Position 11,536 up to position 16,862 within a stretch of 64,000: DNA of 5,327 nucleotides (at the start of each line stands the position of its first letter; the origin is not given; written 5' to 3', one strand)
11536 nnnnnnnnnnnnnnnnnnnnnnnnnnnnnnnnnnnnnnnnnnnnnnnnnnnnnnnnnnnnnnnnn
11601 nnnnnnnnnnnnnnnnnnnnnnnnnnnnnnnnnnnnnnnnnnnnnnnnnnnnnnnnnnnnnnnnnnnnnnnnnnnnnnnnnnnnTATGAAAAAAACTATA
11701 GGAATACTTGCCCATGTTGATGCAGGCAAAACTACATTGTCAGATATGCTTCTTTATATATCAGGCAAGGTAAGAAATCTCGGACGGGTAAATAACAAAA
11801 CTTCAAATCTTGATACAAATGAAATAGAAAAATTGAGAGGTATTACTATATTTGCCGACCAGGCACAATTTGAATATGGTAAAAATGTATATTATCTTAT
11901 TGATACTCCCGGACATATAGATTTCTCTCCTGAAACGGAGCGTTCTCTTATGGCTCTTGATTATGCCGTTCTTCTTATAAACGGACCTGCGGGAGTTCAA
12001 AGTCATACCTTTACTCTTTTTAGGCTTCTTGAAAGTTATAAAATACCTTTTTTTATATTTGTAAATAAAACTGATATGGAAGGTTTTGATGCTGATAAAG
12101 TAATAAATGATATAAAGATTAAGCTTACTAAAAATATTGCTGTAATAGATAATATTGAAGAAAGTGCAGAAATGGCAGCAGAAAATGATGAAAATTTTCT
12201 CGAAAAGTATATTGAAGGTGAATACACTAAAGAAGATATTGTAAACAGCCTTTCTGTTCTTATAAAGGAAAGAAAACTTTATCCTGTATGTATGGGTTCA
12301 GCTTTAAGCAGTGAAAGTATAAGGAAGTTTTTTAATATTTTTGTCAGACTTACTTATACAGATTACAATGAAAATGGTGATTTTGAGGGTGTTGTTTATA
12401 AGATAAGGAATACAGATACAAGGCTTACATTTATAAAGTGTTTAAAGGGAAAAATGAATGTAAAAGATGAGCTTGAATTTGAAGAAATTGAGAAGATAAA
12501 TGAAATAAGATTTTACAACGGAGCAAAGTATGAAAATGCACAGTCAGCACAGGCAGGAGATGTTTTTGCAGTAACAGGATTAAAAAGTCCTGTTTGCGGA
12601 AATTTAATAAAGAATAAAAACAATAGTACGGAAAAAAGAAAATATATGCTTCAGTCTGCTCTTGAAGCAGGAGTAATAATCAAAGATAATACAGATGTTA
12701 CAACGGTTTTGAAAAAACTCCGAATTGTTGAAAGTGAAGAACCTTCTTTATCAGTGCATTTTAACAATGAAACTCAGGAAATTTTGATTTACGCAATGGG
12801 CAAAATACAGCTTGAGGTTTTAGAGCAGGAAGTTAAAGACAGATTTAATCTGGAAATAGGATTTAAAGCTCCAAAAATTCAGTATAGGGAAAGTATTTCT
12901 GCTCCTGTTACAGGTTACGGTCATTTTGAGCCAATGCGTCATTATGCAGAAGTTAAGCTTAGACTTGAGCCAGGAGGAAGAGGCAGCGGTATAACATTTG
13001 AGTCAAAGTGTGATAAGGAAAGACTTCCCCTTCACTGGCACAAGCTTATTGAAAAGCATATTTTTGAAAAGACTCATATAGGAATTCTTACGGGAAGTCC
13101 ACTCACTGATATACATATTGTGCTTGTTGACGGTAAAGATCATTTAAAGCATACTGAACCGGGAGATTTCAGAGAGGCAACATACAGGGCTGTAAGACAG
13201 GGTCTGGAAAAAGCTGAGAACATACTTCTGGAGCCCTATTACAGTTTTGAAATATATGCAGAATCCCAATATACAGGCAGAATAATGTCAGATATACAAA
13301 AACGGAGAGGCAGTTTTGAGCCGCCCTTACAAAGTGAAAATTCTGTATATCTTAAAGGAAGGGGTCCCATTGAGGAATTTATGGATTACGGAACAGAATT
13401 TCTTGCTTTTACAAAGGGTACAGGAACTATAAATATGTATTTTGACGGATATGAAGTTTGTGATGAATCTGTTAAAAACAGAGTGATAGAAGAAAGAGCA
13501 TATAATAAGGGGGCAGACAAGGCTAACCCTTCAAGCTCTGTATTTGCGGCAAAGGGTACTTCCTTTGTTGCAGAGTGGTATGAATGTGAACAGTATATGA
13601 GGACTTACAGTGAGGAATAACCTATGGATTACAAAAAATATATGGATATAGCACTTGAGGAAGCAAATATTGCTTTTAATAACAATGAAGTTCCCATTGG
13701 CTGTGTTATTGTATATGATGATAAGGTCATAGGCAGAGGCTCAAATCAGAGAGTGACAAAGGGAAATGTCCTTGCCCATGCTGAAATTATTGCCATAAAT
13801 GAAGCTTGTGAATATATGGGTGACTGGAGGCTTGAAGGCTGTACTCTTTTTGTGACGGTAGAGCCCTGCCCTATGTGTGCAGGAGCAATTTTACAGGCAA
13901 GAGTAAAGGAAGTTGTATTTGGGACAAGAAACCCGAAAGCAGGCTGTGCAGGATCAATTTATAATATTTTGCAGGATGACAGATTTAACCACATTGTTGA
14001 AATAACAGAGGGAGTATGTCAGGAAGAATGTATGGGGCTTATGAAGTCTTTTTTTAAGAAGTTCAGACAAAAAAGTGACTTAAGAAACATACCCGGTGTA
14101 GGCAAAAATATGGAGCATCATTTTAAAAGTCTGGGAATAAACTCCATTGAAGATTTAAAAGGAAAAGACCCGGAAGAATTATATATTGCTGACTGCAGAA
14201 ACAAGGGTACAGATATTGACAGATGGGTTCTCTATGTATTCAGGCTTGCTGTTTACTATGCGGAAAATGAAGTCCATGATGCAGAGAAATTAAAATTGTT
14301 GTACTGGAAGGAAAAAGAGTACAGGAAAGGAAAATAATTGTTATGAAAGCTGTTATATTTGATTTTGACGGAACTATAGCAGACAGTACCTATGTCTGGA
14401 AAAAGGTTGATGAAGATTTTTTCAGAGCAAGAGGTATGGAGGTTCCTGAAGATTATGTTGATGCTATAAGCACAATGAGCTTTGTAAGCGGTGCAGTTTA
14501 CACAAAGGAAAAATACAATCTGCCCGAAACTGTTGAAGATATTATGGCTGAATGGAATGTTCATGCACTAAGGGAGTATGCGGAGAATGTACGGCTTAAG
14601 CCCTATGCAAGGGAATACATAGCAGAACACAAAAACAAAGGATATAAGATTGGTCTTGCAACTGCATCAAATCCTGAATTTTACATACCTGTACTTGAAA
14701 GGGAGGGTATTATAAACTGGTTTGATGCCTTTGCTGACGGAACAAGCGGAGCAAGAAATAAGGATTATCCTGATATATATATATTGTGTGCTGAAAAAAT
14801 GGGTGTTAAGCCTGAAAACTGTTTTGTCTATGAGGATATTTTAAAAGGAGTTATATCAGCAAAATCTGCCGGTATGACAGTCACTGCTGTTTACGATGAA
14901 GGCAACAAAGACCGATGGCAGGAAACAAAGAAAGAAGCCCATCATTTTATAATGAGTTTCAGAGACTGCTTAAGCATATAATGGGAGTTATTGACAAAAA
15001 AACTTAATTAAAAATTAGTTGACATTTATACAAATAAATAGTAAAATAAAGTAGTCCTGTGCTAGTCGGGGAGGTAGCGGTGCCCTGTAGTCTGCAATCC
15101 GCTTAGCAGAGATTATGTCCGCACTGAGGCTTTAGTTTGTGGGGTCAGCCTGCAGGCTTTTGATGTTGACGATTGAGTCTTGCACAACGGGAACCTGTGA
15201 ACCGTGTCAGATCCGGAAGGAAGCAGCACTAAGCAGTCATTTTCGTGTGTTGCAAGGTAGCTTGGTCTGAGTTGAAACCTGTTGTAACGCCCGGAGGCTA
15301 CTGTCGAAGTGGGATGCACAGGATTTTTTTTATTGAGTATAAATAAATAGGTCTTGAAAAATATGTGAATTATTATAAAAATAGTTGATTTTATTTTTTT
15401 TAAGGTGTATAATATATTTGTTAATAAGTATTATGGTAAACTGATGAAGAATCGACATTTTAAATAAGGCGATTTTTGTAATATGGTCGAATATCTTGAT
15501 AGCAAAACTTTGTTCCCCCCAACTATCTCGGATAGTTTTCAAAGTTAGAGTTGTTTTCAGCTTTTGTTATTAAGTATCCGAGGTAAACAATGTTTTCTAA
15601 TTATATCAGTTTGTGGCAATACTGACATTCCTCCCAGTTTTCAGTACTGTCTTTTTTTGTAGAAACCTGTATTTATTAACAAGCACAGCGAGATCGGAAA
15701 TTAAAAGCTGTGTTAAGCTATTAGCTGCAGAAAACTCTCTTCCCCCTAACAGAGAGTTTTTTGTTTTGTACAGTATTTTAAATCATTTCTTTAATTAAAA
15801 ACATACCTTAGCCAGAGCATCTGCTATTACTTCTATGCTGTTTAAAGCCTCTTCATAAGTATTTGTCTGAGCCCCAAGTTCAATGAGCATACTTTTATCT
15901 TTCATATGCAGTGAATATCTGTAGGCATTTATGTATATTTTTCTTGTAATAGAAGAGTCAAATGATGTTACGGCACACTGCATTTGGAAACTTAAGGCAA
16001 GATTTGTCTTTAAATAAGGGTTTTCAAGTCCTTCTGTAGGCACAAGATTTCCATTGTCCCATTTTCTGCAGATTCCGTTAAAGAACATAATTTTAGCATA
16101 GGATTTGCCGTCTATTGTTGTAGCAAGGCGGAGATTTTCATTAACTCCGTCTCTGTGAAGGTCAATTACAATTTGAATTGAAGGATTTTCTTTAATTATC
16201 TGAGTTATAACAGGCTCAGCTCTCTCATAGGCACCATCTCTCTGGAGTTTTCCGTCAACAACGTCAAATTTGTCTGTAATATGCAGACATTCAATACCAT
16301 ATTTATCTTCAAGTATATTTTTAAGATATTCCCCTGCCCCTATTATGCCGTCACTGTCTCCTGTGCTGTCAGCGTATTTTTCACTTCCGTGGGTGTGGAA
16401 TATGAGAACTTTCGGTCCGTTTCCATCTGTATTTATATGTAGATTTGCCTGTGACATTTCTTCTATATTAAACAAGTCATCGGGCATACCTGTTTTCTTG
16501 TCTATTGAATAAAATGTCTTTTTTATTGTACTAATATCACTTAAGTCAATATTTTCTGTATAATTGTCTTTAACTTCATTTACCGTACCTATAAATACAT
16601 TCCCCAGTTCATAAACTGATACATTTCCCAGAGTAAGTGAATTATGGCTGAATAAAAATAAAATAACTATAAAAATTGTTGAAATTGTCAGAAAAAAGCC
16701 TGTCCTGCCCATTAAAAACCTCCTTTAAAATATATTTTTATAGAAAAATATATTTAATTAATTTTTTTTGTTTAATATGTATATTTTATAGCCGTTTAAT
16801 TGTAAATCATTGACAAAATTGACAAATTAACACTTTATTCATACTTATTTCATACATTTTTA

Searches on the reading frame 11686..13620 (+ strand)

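Call 85: search_protein_families(library=pfam, proteins=[window:11686-13620:+], max_evalue=0.00001)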
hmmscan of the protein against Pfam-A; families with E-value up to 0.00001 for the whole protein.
window:11686-13620:+ (644 aa): 4 families
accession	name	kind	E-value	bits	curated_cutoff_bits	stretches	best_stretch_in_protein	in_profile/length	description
PF00009.33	GTP_EFTU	-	1.8e-44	152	26.5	1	4-222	5-185/188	Elongation factor Tu GTP binding domain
PF03764.24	EFG_IV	-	2.8e-22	79.2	24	1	396-511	1-121/121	Elongation factor G, domain IV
PF00679.30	EFG_C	-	6.9e-22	77.7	27.9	1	514-599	2-88/89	Elongation factor G C-terminus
PF14492.12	EFG_III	-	9.5e-11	42.1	27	1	330-393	10-73/75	Elongation Factor G, domain III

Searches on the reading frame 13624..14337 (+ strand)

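Call 86: search_protein_families(library=pfam, proteins=[window:13624-14337:+], max_evalue=0.00001)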
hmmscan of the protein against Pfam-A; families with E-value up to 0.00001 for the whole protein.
window:13624-14337:+ (237 aa): 3 families
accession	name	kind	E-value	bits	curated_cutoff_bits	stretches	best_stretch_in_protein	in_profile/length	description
PF14437.12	MafB19-deam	-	6.4e-45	153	27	1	1-148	1-142/142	MafB19-like deaminase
PF00383.29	dCMP_cyt_deam_1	-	1.1e-29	102.8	25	1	3-101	4-102/102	Cytidine and deoxycytidylate deaminase zinc-binding region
PF11731.14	Cdd1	-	1.4e-18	67.3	25.5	1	151-231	6-83/86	Pathogenicity locus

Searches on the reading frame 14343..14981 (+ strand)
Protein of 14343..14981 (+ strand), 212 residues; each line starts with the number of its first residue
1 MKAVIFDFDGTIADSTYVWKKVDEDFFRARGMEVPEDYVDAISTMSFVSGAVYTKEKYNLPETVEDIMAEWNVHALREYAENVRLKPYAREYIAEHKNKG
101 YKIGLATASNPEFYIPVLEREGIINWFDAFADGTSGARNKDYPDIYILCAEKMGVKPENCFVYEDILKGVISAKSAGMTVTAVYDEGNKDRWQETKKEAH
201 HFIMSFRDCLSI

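Call 86: search_protein_families(library=pfam, proteins=[window:14343-14981:+], max_evalue=0.00001)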
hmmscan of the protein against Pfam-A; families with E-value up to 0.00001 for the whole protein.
window:14343-14981:+ (212 aa): 3 families
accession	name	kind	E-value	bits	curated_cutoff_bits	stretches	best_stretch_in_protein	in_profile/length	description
PF00702.32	Hydrolase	-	8e-25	88.8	26.4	1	1-177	1-191/191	haloacid dehalogenase-like hydrolase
PF13419.12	HAD_2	-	1.2e-22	81.3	23.8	1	4-183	1-178/178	Haloacid dehalogenase-like hydrolase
PF12710.13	HAD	-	8.3e-08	33.3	27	1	4-125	1-130/189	haloacid dehalogenase-like hydrolase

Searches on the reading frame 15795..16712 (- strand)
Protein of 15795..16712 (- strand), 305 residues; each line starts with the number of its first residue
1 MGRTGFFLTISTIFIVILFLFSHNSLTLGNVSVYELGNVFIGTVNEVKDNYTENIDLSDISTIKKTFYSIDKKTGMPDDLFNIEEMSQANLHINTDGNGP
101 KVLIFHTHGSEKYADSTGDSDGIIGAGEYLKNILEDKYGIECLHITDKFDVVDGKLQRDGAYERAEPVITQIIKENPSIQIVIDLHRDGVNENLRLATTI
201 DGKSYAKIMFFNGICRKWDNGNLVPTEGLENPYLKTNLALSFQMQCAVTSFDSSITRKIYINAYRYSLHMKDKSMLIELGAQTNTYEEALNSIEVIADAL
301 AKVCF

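Call 3: search_protein_families(library=pfam, proteins=[window:15795-16712:-], max_evalue=0.01)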
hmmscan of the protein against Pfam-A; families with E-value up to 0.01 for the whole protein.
window:15795-16712:- (305 aa): 1 family
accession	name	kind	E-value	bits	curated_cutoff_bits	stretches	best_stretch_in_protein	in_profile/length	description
PF07454.18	SpoIIP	-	1.9e-51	175.6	24.4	1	77-301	74-269/269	Stage II sporulation protein P (SpoIIP)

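Call 97: search_protein_families(library=pfam, proteins=[P0230, P0255, P0256, P0258, P0259, P0260, P0261, P0263, P0265], max_evalue=0.001)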
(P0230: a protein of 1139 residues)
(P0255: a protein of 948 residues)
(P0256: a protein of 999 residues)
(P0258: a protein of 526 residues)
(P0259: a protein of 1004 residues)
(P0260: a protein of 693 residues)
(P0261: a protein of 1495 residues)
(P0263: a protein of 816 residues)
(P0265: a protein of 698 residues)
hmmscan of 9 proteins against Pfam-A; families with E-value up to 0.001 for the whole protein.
P0230 (1139 aa): 1 family
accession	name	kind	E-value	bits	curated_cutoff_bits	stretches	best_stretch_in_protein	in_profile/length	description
PF00544.25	Pectate_lyase_4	-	3.5e-16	59.9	24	1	264-446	25-210/211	Pectate lyase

P0255 (948 aa): 2 families
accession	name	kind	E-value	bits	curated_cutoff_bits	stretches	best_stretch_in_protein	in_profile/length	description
PF00963.24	Cohesin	-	2.3e-55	187.1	24.1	4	169-298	2-139/139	Cohesin domain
PF00404.24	Dockerin_1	-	1.7e-10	41.3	22.9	1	879-933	1-56/57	Dockerin type I domain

P0256 (999 aa): 2 families
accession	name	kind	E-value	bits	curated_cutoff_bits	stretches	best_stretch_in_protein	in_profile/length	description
PF00963.24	Cohesin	-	2.3e-80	268.1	24.1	6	41-148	7-121/139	Cohesin domain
PF00041.27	fn3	-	0.00012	22.7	25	1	913-981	8-72/84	Fibronectin type III domain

P0258 (526 aa): 1 family
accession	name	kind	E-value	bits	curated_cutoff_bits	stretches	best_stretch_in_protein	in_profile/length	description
PF00963.24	Cohesin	-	4.3e-41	140.8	24.1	4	151-252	2-118/139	Cohesin domain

P0259 (1004 aa): 3 families
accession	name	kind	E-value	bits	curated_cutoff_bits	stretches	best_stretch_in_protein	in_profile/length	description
PF00963.24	Cohesin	-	9.6e-148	486.3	24.1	5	649-776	2-137/139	Cohesin domain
PF03442.20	CBM_X2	-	2.1e-09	37.7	28.9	1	926-996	15-81/83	Carbohydrate binding domain X2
PF19078.6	Big_12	-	0.00085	19.9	27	0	208-247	3-42/102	Bacterial Ig-like domain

P0260 (693 aa): 2 families
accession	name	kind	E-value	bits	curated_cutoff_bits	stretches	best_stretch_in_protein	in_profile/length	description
PF00963.24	Cohesin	-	2.9e-48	164.1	24.1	3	167-297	2-139/139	Cohesin domain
PF00404.24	Dockerin_1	-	6e-08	33.2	22.9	1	624-677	1-55/57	Dockerin type I domain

P0261 (1495 aa): 8 families
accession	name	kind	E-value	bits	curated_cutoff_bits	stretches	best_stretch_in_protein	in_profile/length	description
PF00963.24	Cohesin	-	1.3e-22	80.9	24.1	3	744-864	13-129/139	Cohesin domain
PF18962.6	Por_Secre_tail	-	5.4e-12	46.3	27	1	1418-1491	2-72/75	Secretion system C-terminal sorting domain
PF16656.11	Pur_ac_phosph_N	-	1.7e-11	45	30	2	345-411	24-93/93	Purple acid Phosphatase, N-terminal domain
PF00932.25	LTD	-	1.2e-09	39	34.3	1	562-668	3-107/109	Lamin Tail Domain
PF00041.27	fn3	-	3.5e-07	30.8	25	0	925-963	37-75/84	Fibronectin type III domain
PF25059.1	FN3_DSCAM-DSCAML_C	-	1.4e-05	25.8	39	0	934-974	42-81/89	DSCAM/DSCAML C-terminal Fn3-like domain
PF16655.11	PhoD_N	-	2.6e-05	25.1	30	0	348-398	29-81/90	PhoD-like phosphatase, N-terminal domain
PF11589.14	DUF3244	-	0.00076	19.9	25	0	1433-1491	37-93/96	Domain of unknown function (DUF3244)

P0263 (816 aa): 1 family
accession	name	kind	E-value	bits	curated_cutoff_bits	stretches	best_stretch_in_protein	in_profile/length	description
PF00963.24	Cohesin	-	5.6e-36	124.2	24.1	4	514-602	9-102/139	Cohesin domain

P0265 (698 aa): 5 families
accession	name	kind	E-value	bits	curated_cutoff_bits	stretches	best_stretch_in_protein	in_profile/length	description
PF00963.24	Cohesin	-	3e-37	128.3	24.1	3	504-610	2-113/139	Cohesin domain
PF02494.22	HYR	-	2.4e-18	66.7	21.7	2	186-269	2-81/81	HYR domain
PF00404.24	Dockerin_1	-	3.3e-07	30.8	22.9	1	635-685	2-56/57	Dockerin type I domain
PF02010.21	REJ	-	1.1e-05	24.7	25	0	237-287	374-430/452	REJ domain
PF05345.18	He_PIG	-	0.00018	22.4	24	0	240-269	66-95/96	Putative Ig domain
